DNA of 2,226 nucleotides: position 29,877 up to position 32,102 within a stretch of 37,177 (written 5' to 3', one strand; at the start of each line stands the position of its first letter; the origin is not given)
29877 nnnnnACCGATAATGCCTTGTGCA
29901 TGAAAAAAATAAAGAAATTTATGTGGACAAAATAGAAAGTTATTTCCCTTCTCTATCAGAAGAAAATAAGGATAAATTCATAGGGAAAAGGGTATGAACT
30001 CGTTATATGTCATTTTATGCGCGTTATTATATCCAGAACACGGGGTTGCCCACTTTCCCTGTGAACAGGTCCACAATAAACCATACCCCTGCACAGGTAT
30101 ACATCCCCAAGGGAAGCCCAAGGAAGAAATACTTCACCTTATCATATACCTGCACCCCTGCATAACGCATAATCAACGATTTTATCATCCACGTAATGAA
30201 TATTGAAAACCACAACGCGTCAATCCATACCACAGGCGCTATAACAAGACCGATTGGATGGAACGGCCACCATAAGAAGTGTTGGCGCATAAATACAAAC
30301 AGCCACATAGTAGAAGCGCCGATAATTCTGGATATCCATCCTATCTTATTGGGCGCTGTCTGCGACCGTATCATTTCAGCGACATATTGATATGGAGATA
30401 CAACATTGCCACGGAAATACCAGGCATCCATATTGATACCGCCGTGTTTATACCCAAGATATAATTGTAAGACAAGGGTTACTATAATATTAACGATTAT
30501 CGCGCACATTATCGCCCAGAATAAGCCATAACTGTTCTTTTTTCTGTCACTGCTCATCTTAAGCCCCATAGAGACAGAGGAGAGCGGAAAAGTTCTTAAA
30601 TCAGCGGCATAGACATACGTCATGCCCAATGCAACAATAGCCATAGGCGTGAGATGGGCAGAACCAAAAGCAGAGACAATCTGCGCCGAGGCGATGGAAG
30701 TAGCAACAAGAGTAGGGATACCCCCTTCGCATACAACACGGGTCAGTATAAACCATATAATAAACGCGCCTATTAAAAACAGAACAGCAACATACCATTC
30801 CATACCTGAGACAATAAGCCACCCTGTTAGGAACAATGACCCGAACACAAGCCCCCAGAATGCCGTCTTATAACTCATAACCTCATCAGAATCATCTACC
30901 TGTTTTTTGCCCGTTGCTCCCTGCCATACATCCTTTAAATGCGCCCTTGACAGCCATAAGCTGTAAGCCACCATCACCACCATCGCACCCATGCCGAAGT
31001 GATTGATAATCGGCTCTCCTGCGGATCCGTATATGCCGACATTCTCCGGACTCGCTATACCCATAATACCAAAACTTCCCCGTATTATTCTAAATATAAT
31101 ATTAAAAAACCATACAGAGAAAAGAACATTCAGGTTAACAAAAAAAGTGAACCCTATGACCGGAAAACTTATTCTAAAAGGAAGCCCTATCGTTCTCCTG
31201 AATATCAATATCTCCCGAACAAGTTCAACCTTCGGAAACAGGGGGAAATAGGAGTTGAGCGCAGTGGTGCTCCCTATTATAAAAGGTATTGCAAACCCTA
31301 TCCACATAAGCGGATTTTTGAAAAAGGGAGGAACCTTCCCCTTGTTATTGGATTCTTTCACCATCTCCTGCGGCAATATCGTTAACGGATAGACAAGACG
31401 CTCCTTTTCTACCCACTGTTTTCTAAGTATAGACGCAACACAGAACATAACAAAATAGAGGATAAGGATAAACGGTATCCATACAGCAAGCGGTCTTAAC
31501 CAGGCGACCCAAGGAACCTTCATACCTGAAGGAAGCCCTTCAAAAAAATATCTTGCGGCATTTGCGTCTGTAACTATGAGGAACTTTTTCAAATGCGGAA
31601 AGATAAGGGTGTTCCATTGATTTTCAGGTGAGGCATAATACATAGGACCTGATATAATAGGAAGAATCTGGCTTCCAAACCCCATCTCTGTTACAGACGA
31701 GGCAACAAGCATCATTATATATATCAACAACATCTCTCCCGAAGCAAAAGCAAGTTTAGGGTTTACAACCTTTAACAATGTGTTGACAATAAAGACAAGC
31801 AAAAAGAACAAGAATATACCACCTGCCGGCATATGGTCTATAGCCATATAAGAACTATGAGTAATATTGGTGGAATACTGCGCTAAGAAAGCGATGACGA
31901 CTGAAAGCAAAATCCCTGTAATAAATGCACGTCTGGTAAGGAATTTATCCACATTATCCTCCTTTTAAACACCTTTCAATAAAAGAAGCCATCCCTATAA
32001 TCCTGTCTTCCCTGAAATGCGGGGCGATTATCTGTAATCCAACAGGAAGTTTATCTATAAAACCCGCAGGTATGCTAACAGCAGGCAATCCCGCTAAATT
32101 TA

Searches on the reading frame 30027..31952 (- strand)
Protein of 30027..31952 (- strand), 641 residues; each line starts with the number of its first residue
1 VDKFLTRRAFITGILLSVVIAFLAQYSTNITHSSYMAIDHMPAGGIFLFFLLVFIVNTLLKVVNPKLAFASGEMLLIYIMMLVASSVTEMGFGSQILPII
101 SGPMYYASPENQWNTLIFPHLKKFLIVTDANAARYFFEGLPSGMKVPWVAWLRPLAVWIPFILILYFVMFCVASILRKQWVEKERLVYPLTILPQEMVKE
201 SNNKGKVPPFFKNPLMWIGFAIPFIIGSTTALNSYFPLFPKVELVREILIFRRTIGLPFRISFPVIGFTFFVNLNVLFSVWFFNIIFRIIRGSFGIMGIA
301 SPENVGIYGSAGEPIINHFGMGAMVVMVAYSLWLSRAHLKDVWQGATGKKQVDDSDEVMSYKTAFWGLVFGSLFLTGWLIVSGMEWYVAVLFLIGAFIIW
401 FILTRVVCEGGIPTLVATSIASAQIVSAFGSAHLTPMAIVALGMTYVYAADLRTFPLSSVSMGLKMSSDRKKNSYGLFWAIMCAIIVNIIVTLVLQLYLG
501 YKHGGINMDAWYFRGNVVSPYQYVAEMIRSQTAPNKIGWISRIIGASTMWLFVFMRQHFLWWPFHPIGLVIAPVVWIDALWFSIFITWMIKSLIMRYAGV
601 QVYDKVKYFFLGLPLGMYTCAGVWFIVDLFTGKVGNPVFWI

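Call 17: search_protein_families(library=pfam, proteins=[window:30027-31952:-], max_evalue=0.001)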
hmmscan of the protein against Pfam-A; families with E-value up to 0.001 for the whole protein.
window:30027-31952:- (641 aa): 2 families
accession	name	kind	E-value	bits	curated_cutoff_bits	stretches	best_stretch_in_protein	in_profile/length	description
PF20581.3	DUF6785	-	1.1e-128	430.4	25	1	7-504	2-498/498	Family of unknown function (DUF6785)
PF20580.3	DUF6784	-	3.2e-27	95.1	26.4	1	540-633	2-95/101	Domain of unknown function (DUF6784)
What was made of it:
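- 30027..31952 (-): 641-aa DUF6785+DUF6784 polytopic protein: probable unlinked fifth component. Pfam DUF6785 at 1e-128 and DUF6784 at 3e-27 (call 17).
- On DUF6785/DUF6784 (for the gene at 30027..31952): 430.4 bits against a cut-off of 25, and 95.1 bits against 26.4 (call 17).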

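Call 57: search_solved_structures(query=A4, max_evalue=10, show_alignments=1)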
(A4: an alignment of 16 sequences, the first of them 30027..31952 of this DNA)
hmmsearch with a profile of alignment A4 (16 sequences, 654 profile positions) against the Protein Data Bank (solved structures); distinct sequences matched with E-value up to 10: 0.

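Call 67: search_protein_families(library=ncbifam, proteins=[window:30027-31952:-], max_evalue=0.01)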
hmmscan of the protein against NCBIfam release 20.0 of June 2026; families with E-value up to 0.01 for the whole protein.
window:30027-31952:- (641 aa): 0 families

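Call 72: find_homologous_proteins(query=window:30027-31952:-)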
Query window:30027-31952:- (641 aa): 741 proteins with E <= 0.001 among 8000 candidates; the best 120 are listed.
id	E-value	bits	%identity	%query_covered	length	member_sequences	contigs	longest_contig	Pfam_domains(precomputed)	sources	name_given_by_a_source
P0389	0.0e+0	1430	99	100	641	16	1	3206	PF20580.4,PF20581.4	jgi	-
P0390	0.0e+0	1225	82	100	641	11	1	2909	PF20580.4,PF20581.4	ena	-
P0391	0.0e+0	1216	81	100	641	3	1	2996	PF20580.4,PF20581.4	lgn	-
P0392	0.0e+0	1210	80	100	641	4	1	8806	PF20580.4,PF20581.4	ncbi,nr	ncbi:MAG: hypothetical protein NC905_06070 [Candidatus Omnitrophica bacterium]|nr:hypothetical prote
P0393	0.0e+0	1206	81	100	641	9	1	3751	PF20580.4,PF20581.4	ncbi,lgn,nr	ncbi:MAG: hypothetical protein PHI44_05090 [Candidatus Ratteibacteria bacterium]|nr:hypothetical pro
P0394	0.0e+0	1139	74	100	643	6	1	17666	PF20580.4,PF20581.4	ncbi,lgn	-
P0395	0.0e+0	1138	79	95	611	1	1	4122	PF20580.4,PF20581.4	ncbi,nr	ncbi:MAG: hypothetical protein NC832_00675, partial [Candidatus Omnitrophica bacterium]|nr:hypotheti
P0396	0.0e+0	1135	75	100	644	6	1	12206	PF20580.4,PF20581.4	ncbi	-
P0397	0.0e+0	1116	73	100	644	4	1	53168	PF20580.4,PF20581.4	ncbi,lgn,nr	ncbi:MAG: hypothetical protein JW957_08500 [Candidatus Omnitrophica bacterium]|nr:hypothetical prote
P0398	0.0e+0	1102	73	100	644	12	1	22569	PF20580.4,PF20581.4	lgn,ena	-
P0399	0.0e+0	1098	77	95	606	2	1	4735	PF20580.4,PF20581.4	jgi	-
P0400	0.0e+0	1027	67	100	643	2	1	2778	PF20580.4,PF20581.4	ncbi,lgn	-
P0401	0.0e+0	1013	68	100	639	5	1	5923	PF20580.4,PF20581.4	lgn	-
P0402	2.0e-293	993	68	100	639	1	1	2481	PF20580.4,PF20581.4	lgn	-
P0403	2.7e-293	993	66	100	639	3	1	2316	PF20580.4,PF20581.4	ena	-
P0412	5.2e-289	979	66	100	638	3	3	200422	PF20580.4,PF20581.4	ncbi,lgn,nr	ncbi:MAG: hypothetical protein NC926_05180 [Candidatus Omnitrophica bacterium]|nr:hypothetical prote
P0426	2.2e-275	934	62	100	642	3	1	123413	PF20580.4,PF20581.4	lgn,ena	-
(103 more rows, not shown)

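Call 73: find_encoding_contigs(protein=P0412, flank=8000, max_places=2)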
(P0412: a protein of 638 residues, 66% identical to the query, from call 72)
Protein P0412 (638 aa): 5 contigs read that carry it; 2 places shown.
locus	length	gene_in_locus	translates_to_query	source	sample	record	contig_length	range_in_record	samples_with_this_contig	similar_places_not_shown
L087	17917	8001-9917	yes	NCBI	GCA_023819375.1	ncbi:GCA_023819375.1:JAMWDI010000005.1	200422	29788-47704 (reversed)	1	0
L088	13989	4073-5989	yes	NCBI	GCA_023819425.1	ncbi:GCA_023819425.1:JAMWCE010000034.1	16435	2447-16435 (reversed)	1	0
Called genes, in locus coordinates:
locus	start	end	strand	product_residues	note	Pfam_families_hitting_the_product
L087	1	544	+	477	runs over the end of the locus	PF01565:FAD_binding_4, PF02913:FAD-oxidase_C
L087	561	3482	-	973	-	PF17757:UvrB_inter, PF02559:CarD_TRCF_RID, PF04851:ResIII, PF00270:DEAD, PF00271:Helicase_C, PF03461:TRCF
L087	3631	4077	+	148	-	PF00572:Ribosomal_L13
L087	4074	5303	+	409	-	PF00682:HMGL-like, PF22617:HCS_D2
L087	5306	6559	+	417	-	PF00330:Aconitase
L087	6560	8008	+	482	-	PF01425:Amidase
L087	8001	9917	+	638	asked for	PF20581:DUF6785, PF20580:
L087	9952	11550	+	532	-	PF06418:CTP_synth_N, PF00117:GATase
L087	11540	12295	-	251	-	PF01261:AP_endonuc_2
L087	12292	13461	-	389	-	PF01208:URO-D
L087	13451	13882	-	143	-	PF02367:TsaE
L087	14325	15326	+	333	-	PF05697:Trigger_N, PF05698:Trigger_C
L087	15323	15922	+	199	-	PF00574:CLP_protease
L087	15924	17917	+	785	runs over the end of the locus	PF02190:LON_substr_bdg, PF00004:AAA, PF07728:AAA_5 (weak), PF22667:Lon_lid, PF05362:Lon_C, PF13541:ChlI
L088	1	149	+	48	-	PF00572:Ribosomal_L13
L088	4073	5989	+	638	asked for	PF20581:DUF6785, PF20580:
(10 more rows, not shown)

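Call 74: find_encoding_contigs(protein=P0426, flank=8000, max_places=1)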
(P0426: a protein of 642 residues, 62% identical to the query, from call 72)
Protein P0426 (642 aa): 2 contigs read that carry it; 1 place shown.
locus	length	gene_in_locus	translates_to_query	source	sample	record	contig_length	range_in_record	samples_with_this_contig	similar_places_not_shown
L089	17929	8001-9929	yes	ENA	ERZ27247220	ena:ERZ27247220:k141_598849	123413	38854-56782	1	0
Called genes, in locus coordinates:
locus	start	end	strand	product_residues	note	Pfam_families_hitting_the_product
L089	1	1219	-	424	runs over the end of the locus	PF07690:MFS_1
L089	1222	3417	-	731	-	-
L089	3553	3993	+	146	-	PF00572:Ribosomal_L13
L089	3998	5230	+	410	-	PF00682:HMGL-like, PF22617:HCS_D2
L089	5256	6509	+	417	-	PF00330:Aconitase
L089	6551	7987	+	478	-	PF01425:Amidase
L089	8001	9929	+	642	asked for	PF20581:DUF6785, PF20580:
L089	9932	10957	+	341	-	PF00294:PfkB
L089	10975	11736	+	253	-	PF02348:CTP_transf_3, PF12804:NTP_transf_3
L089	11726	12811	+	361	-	-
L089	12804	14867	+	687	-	-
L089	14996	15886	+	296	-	PF01149:Fapy_DNA_glyco, PF06831:H2TH, PF06827:zf-FPG_IleRS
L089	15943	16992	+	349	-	PF01408:GFO_IDH_MocA, PF02894:GFO_IDH_MocA_C, PF22725:GFO_IDH_MocA_C3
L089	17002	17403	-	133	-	PF00072:Response_reg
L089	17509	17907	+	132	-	PF00072:Response_reg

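Call 78: search_protein_families(library=padloc, proteins=[window:30027-31952:-], max_evalue=0.01)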
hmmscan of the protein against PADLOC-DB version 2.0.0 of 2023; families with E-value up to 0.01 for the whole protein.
window:30027-31952:- (641 aa): 0 families
